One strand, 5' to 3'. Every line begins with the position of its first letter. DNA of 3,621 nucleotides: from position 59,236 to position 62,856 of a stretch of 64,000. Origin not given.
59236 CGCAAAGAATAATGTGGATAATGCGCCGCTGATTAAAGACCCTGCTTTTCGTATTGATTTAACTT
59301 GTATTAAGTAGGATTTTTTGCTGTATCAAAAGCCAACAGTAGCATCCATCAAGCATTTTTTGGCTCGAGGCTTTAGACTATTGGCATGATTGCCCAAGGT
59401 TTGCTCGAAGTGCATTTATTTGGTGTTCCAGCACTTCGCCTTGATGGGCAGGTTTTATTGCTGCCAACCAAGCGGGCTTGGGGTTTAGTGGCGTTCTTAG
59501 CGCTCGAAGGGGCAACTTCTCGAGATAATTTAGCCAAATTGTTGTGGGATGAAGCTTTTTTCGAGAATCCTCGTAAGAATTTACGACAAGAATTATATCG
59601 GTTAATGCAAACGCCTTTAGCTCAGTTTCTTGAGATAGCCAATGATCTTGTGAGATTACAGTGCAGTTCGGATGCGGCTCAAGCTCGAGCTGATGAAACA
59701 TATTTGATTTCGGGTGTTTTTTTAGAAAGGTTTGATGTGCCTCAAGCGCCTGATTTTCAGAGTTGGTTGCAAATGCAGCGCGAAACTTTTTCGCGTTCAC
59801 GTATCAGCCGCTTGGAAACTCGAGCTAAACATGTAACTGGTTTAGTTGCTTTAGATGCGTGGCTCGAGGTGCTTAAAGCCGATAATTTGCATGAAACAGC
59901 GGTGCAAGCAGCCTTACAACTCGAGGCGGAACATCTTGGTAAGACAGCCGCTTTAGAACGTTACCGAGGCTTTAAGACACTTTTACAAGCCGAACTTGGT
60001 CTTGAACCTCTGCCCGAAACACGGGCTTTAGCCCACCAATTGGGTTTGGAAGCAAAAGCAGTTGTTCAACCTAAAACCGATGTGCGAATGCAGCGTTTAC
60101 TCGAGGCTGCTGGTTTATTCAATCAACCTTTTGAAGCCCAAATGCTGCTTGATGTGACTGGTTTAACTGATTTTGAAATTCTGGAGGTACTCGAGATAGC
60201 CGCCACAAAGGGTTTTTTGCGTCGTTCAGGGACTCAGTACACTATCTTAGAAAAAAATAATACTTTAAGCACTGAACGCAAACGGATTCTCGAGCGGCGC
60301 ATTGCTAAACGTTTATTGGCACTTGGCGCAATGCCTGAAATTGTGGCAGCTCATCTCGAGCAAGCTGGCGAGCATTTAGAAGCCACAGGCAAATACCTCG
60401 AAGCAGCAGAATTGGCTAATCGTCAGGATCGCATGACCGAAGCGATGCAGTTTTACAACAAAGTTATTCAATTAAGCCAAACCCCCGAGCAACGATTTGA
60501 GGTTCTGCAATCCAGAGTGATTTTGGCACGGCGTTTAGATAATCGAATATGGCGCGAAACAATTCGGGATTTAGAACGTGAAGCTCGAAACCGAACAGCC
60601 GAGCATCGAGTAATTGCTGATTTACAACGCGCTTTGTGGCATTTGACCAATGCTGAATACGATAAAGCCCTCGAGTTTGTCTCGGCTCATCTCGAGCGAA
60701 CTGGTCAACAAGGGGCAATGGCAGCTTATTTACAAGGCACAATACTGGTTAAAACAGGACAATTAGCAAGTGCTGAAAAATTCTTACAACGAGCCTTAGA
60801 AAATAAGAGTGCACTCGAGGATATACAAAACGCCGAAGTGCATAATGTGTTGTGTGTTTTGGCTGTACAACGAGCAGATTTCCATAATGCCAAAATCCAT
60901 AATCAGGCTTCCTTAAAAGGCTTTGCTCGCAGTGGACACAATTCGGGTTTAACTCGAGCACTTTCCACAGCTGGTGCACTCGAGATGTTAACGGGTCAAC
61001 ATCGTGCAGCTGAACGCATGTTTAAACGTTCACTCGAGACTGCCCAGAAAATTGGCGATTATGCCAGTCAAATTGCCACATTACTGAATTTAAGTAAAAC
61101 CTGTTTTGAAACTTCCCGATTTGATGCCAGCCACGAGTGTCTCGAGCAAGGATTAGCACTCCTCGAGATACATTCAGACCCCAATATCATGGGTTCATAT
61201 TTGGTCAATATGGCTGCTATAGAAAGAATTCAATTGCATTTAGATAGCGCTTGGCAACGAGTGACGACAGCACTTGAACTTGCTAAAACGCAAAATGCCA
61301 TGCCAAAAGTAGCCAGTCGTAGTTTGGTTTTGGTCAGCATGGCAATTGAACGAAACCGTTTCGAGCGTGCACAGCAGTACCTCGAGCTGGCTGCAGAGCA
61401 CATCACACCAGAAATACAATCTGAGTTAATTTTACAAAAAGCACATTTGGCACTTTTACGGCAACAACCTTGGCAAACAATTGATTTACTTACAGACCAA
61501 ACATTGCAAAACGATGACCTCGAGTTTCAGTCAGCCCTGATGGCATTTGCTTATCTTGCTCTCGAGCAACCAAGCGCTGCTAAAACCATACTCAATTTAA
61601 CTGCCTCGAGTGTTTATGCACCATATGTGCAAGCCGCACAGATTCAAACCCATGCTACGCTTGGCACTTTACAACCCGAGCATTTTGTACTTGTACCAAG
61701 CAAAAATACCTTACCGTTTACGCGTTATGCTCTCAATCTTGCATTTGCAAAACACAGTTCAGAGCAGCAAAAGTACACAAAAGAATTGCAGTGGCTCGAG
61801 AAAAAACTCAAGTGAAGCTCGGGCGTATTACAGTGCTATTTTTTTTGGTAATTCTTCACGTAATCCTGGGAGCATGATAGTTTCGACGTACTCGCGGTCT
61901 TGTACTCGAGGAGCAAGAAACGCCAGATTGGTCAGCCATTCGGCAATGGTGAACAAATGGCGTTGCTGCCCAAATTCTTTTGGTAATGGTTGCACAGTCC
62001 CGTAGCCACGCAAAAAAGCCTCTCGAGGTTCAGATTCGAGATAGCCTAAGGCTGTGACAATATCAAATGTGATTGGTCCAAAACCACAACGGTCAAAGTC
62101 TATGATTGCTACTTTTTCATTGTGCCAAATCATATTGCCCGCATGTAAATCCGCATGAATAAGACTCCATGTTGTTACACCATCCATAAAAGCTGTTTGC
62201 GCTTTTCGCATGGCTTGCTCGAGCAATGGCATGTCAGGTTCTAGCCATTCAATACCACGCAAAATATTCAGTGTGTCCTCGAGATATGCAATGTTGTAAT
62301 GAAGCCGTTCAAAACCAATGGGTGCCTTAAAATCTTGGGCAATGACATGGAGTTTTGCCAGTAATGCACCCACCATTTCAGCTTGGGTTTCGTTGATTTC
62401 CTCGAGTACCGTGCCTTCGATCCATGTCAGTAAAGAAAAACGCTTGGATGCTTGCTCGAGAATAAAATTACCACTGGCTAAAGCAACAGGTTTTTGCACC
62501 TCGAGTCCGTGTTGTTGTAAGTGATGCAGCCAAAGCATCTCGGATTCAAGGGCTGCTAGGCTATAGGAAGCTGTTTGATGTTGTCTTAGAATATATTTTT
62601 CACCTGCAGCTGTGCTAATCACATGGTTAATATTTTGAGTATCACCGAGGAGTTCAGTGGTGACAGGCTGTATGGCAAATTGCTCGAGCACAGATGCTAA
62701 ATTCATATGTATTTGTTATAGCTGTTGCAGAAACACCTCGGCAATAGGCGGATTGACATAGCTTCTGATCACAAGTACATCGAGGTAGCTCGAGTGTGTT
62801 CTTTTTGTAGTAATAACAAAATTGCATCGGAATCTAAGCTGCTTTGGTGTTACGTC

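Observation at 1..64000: CTCGAG is hyper-abundant (about one copy per 150 bp) in all reading frames and in spacers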

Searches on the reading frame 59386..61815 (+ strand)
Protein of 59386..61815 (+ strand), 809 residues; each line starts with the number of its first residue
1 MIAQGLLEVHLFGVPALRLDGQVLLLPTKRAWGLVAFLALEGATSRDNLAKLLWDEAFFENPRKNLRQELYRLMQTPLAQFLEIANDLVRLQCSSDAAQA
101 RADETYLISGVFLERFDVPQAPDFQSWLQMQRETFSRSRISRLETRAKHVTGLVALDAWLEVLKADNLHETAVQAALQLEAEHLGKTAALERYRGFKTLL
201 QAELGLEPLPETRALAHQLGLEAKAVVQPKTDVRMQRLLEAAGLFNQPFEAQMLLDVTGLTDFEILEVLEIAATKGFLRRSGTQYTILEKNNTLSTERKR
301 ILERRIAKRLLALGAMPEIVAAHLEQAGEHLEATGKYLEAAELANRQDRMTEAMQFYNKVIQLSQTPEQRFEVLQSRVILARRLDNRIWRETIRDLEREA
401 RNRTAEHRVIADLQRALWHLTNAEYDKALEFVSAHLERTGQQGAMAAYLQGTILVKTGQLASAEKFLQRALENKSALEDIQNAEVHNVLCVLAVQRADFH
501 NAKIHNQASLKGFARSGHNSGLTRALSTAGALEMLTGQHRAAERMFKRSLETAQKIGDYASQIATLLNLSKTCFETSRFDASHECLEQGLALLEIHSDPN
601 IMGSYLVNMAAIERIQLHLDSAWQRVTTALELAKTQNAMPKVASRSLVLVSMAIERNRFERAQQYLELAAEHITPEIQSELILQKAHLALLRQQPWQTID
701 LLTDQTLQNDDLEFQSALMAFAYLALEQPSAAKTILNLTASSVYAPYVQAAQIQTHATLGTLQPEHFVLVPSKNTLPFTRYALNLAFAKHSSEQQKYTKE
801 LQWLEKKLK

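Call 5: search_protein_families(library=ncbifam, proteins=[window:59386-61815:+])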
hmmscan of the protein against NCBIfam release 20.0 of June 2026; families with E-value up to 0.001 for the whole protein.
window:59386-61815:+ (809 aa): 1 family
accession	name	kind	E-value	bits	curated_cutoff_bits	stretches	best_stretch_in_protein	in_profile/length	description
NF041717.1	HaaA_phane_TPR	equivalog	1e-07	30.5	1125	1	444-592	712-861/882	cyclophane-containing RiPP biosynthesis TPR protein HaaT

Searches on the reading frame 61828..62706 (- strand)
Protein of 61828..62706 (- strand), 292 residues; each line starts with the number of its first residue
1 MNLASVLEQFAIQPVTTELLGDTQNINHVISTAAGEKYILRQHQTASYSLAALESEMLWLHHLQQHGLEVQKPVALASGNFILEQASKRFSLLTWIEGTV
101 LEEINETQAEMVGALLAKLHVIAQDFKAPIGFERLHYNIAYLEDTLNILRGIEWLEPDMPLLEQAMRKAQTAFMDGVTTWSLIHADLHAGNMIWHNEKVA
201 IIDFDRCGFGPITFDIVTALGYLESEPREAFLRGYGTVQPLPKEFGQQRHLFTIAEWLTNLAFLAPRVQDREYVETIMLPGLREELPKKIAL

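Call 17: search_protein_families(library=pfam, proteins=[window:61828-62706:-], max_evalue=0.00001)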
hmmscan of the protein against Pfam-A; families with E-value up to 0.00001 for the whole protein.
window:61828-62706:- (292 aa): 3 families
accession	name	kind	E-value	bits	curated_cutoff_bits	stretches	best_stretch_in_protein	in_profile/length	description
PF01636.29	APH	-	2.4e-32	113.1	23.2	1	29-236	15-230/239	Phosphotransferase enzyme family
PF03881.20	Fructosamin_kin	-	4.8e-09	36.3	22.4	0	162-262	170-268/288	Fructosamine kinase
PF01163.29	RIO1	-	1.8e-06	28.1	22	0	173-204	117-148/187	RIO domain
